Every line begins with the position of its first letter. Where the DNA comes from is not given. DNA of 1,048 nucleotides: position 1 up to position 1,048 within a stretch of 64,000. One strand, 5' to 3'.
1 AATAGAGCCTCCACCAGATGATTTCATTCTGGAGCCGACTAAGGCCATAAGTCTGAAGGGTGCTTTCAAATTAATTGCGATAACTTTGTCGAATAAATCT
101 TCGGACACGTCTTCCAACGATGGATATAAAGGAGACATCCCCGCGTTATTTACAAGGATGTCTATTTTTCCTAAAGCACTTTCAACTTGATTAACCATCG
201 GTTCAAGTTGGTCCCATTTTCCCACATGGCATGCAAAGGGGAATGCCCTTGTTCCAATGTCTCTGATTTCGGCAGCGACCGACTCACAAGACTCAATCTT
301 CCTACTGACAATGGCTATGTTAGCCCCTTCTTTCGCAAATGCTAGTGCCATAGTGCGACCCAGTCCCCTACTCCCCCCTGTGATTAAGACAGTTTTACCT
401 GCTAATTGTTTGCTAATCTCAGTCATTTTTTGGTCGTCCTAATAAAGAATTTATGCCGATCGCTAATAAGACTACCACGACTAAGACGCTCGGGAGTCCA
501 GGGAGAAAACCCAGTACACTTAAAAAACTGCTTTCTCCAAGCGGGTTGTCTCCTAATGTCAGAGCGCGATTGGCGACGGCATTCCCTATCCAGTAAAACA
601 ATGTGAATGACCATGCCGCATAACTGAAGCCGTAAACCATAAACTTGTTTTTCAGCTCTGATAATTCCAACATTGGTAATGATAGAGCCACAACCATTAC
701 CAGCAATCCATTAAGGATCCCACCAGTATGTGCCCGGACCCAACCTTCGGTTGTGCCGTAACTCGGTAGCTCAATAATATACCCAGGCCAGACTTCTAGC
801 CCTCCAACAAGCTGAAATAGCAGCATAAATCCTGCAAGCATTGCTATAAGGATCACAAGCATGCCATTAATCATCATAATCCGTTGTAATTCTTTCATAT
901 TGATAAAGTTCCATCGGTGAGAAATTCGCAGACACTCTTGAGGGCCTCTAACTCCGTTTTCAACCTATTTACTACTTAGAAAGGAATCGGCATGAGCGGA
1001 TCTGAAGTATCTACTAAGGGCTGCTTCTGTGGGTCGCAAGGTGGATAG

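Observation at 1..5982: Possible undescribed oxygenase-isomerase-dehydrogenase pathway with its own low-potential electron supply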

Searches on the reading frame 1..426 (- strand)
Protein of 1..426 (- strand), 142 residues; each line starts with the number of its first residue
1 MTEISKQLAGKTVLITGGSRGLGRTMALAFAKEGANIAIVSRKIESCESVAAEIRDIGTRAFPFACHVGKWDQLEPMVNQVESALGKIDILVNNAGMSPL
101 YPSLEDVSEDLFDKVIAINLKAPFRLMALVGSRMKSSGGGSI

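Call 4: search_protein_families(library=pfam, proteins=[window:1-426:-], max_evalue=0.01)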
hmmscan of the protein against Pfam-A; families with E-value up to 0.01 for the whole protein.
window:1-426:- (142 aa): 5 families
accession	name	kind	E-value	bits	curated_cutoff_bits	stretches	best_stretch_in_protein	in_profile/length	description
PF00106.31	adh_short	-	4.7e-34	118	26.6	1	11-142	1-131/195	short chain dehydrogenase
PF13561.12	adh_short_C2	-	1.7e-23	83.8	27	1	20-141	6-124/236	Enoyl-(Acyl carrier protein) reductase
PF08659.16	KR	-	3.4e-10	40.6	22.6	1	12-128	2-121/180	KR domain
PF23441.1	SDR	-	0.0033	17.3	27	1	6-124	3-127/258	SDR-like rossmann domain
PF02882.25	THF_DHG_CYH_C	-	0.0044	16.8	27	1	4-51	30-77/160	Tetrahydrofolate dehydrogenase/cyclohydrolase, NAD(P)-binding domain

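Call 5: search_protein_families(library=ncbifam, proteins=[window:1-426:-], max_evalue=0.01)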
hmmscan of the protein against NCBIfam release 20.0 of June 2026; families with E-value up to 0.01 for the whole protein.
window:1-426:- (142 aa): 227 families (the best 25 are shown)
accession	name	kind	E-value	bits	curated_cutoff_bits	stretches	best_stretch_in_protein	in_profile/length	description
NF005446.0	PRK07035.1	equivalog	2.2e-37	128.7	373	1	7-142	8-143/255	SDR family oxidoreductase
NF005559.1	PRK07231.1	subfamily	6.9e-34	117.4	215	1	8-142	2-135/249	glucose 1-dehydrogenase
NF006070.0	PRK08213.1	subfamily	6.8e-32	111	279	1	7-142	9-144/259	gluconate 5-dehydrogenase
NF004818.0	PRK06172.1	equivalog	4.2e-29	101.6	336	1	5-142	2-139/253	SDR family oxidoreductase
NF004847.0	PRK06198.1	subfamily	6e-29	101.1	240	1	6-134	3-131/269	oxidoreductase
NF009468.0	PRK12826.1-4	equivalog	7.6e-29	101.2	318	1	6-140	3-136/256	SDR family oxidoreductase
NF004198.0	PRK05653.1-3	equivalog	2.1e-28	99.4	296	1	6-142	3-138/248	3-oxoacyl-ACP reductase FabG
NF005806.0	PRK07666.1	equivalog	2.9e-28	98.8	286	1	6-140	3-136/239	3-ketoacyl-ACP reductase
NF009093.0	PRK12429.1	subfamily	4.9e-28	98.1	258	1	7-142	2-136/259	3-hydroxybutyrate dehydrogenase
NF053807.1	RhamDHLra1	equivalog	6e-28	98.2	400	1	8-141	2-136/252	L-rhamnose 1-dehydrogenase Lra1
NF004202.0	PRK05653.2-2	equivalog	1.7e-27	96.6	333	1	6-142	3-138/259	3-oxoacyl-ACP reductase FabG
NF005309.0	PRK06841.1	subfamily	2.4e-27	96.1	286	1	5-142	10-143/255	GolD/DthD family dehydrogenase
TIGR01963.1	PHB_DH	subfamily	2.6e-27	95.7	307.05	1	11-142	2-132/255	3-hydroxybutyrate dehydrogenase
NF004791.0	PRK06138.1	equivalog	8.8e-27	94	312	1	7-142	2-135/252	SDR family oxidoreductase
NF005672.0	PRK07454.1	equivalog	1.2e-26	93.4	234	1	10-142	6-137/241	SDR family oxidoreductase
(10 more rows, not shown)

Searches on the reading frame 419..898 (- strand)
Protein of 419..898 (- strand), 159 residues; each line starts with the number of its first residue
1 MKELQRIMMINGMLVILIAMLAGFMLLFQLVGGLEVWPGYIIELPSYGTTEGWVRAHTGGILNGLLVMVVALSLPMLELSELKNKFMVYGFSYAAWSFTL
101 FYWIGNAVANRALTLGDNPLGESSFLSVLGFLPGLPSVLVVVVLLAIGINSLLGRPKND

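Call 4: search_protein_families(library=pfam, proteins=[window:419-898:-], max_evalue=0.01)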
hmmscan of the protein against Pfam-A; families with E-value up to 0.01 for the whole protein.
window:419-898:- (159 aa): 0 families

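Call 5: search_protein_families(library=ncbifam, proteins=[window:419-898:-], max_evalue=0.01)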
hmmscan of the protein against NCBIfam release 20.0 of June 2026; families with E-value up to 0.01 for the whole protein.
window:419-898:- (159 aa): 1 family
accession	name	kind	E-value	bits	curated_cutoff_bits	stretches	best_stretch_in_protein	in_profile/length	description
NF045734.1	StyOxIsoStyC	equivalog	2.3e-35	121.8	150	1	8-152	1-146/147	styrene-oxide isomerase StyC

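Call 10: find_homologous_proteins(query=window:419-898:-)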
Query window:419-898:- (159 aa): 394 proteins with E <= 0.001 among 522 candidates; the best 120 are listed.
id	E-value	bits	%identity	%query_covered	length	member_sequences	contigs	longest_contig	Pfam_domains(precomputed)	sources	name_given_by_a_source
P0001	1.1e-93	329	99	100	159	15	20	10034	PF26512.2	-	-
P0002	2.4e-86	306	89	100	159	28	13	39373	PF26512.2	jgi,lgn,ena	-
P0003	8.6e-73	262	82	96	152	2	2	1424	PF26512.2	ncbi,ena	-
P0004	1.7e-70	254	74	97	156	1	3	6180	PF26512.2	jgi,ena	jgi:hypothetical protein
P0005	6.4e-70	252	72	99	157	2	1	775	PF26512.2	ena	-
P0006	1.7e-69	251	72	99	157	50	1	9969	PF26512.2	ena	-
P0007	2.2e-69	250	75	89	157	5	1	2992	PF26512.2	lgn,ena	-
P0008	4.7e-69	249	72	96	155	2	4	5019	PF26512.2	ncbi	-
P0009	9.8e-69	248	71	99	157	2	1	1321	PF26512.2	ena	-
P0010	7.7e-67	242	72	94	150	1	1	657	PF26512.2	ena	-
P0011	3.8e-65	237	69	97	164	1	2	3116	PF26512.2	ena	-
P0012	1.2e-63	232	68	97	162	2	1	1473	PF26512.2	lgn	-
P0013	7.0e-63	229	67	96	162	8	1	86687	PF26512.2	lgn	-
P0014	7.1e-62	226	65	100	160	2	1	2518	PF26512.2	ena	-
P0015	8.3e-62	226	70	86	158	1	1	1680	PF26512.2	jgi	jgi:hypothetical protein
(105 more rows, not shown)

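Call 11: find_related_loci(query=window:419-898:-, collection=genome_contigs, flank=8000)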
Query window:419-898:- (159 aa) in genome_contigs; peptide patterns used: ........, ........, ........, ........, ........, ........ (x = any residue, [..] = any of these).
332 stretches matched a pattern; 51 encode a relative of the query (tblastn E <= 1e-3); 51 distinct loci.
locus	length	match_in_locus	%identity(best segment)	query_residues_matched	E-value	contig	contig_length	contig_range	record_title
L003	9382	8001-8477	99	1-159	2e-99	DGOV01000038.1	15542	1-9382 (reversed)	MAG TPA_asm: Proteobacteria bacterium UBA4457 UBA4457_contig_105, whole genome shotgun sequence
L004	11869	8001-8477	97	1-159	9e-98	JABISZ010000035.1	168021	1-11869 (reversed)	MAG: Proteobacteria bacterium isolate SI072_bin20 k141_912240, whole genome shotgun sequence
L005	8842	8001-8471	72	1-157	8e-75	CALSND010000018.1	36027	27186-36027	MAG: uncultured Gammaproteobacteria bacterium isolate A_MB167 genome assembly, contig: contig_10091_A_MB167, whole genom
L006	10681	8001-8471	72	1-157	7e-75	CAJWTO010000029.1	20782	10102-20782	MAG TPA_asm: uncultured proteobacterium isolate ERR599094_bin.53_MetaBAT_v2.12.1_MAG genome assembly, contig: NODE_2367_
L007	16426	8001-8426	75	1-142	5e-71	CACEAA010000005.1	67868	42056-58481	uncultured proteobacterium isolate AG-390-I23 genome assembly, contig: AG-390-I23_NODE_5, whole genome shotgun sequence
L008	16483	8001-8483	62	1-159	4e-66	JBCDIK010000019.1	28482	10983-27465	MAG: Pseudomonadota bacterium isolate P01_H01_bin.178 k141_3040474_length_28482_cov_13.0888, whole genome shotgun sequen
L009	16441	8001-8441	68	1-147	6e-66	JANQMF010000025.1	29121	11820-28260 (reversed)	MAG: Pseudomonadales bacterium isolate PL25a_bin.88 k99_4310681, whole genome shotgun sequence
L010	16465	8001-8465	63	1-155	5e-65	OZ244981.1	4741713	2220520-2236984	MAG: Gammaproteobacteria bacterium isolate 455f34d3-236c-433a-a866-da8a32aa1c71 genome assembly, chromosome: 1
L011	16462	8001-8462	69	2-155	9e-65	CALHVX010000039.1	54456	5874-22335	MAG: uncultured Pseudomonadales bacterium isolate R3_Bin_METABAT__72_1 genome assembly, contig: c_000002615096, whole ge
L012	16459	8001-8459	65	1-153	8e-63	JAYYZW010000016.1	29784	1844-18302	MAG: Pseudomonadota bacterium isolate XB_MAG1169 DB_MAG1169_0016, whole genome shotgun sequence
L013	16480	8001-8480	59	1-159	1e-62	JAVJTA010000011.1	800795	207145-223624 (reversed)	MAG: Pseudomonadales bacterium isolate G1-WW12-30 k141_74952, whole genome shotgun sequence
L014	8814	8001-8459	61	1-153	9e-62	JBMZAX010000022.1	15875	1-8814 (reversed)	MAG: Parvibaculales bacterium isolate ME_XS_2206_bin_23 ME_XS_2206_bin_23_21, whole genome shotgun sequence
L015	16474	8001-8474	59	1-158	2e-61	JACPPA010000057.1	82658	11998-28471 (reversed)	MAG: Gammaproteobacteria bacterium isolate NC_groundwater_615_Pr5_B-0.1um_58_24 alan_book_18_scaffold_657067, whole geno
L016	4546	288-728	65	1-147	2e-61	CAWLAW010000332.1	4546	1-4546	MAG: Gammaproteobacteria bacterium isolate CB4_SCM.67 genome assembly, contig: Ga0302127_10015521, whole genome shotgun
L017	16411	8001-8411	66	1-137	2e-61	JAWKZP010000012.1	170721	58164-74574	MAG: Pseudomonadales bacterium isolate ABC1.202 ABC1.202.fa-12, whole genome shotgun sequence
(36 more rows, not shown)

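Call 19: search_solved_structures(query=window:419-898:-, max_evalue=1, show_alignments=1)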
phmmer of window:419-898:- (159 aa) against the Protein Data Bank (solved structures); distinct sequences matched with E-value up to 1: 2.
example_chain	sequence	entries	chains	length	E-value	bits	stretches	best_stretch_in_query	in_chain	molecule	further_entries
30tw_A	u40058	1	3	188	6.8e-25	91.2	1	4-152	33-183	Styrene-oxide isomerase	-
8pnu_G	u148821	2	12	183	1.3e-22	83.8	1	4-152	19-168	Styrene oxide isomerase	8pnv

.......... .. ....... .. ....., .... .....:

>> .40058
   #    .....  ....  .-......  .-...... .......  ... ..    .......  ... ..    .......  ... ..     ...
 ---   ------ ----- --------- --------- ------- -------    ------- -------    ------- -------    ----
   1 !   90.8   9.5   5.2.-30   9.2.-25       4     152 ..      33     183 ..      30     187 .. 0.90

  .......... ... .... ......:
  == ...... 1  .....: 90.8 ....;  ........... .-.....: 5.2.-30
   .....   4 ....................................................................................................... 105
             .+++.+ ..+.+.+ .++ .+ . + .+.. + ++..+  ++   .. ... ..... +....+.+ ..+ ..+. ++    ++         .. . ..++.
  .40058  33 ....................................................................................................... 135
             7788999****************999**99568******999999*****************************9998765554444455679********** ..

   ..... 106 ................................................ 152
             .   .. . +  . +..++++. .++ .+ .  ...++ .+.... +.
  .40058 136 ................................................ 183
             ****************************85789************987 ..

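Call 43: search_solved_structures(query=A3, max_evalue=1, show_alignments=2)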
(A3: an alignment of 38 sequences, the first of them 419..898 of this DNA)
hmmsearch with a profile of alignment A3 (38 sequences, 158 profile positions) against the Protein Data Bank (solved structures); distinct sequences matched with E-value up to 1: 3.
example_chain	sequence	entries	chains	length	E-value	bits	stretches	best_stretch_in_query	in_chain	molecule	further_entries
8pnu_G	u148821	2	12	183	3.1e-32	115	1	3-153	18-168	Styrene oxide isomerase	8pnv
30tw_A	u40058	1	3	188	7.1e-32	113.9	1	4-153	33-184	Styrene-oxide isomerase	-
9h4n_v2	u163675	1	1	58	0.32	14.3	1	63-104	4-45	40S ribosomal protein S10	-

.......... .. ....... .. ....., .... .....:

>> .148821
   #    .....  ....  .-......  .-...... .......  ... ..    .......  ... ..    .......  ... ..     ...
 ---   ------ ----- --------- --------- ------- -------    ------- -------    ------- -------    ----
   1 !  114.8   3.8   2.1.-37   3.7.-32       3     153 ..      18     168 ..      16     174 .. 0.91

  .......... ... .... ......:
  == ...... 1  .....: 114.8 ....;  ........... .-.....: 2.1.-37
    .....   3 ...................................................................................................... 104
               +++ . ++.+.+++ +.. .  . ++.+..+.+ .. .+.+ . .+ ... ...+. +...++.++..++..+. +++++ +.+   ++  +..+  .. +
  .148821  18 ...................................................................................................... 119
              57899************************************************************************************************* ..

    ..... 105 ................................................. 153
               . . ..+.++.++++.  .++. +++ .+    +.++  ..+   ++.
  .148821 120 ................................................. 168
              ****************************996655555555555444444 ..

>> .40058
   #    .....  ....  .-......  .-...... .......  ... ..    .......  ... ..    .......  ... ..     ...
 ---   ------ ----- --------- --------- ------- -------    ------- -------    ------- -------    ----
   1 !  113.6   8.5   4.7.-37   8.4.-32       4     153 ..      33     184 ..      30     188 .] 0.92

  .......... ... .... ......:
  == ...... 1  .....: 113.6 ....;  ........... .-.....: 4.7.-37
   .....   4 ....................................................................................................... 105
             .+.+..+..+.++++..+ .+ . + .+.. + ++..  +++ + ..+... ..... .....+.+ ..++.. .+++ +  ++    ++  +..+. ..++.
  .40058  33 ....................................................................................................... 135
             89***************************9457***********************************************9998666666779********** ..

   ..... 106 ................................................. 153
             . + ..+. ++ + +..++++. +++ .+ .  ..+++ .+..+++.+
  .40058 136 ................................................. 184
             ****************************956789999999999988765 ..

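Call 54: search_protein_families(library=pfam, alignment_id=A4, max_evalue=0.00001)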
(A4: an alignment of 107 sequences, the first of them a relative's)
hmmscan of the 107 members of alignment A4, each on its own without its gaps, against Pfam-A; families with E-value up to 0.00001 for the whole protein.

A. member 1, L008:4843-5769:+ (308 aa): 0 families

B. families by the number of members that match (of 107 scanned): 107 families (the first 25 are shown)
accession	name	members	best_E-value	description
PF00296.26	Bac_luciferase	3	1.1e-55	Luciferase-like monooxygenase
PF12849.12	PBP_like_2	3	1.2e-43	PBP superfamily domain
PF00593.30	TonB_dep_Rec_b-barrel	3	3.6e-39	TonB dependent receptor-like, beta-barrel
PF00005.33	ABC_tran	3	4.6e-32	ABC transporter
PF00561.26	Abhydrolase_1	3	5.2e-25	alpha/beta hydrolase fold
PF07715.20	Plug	3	1.4e-24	TonB-dependent Receptor Plug Domain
PF13669.12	Glyoxalase_4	3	3.2e-24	Glyoxalase/Bleomycin resistance protein/Dioxygenase superfamily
PF00903.31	Glyoxalase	3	1.4e-16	Glyoxalase/Bleomycin resistance protein/Dioxygenase superfamily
PF13304.12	AAA_21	3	2.2e-16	AAA domain, putative AbiEii toxin, Type IV TA system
PF02627.25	CMD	3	5.5e-12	Carboxymuconolactone decarboxylase family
PF02668.22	TauD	2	1.1e-62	Taurine catabolism dioxygenase TauD, TfdA family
PF00378.25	ECH_1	2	4e-62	Enoyl-CoA hydratase/isomerase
PF07690.21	MFS_1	2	1.8e-51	Major Facilitator Superfamily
PF16113.10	ECH_2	2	3.3e-33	Enoyl-CoA hydratase/isomerase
PF00534.26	Glycos_transf_1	2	4.5e-32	Glycosyl transferases group 1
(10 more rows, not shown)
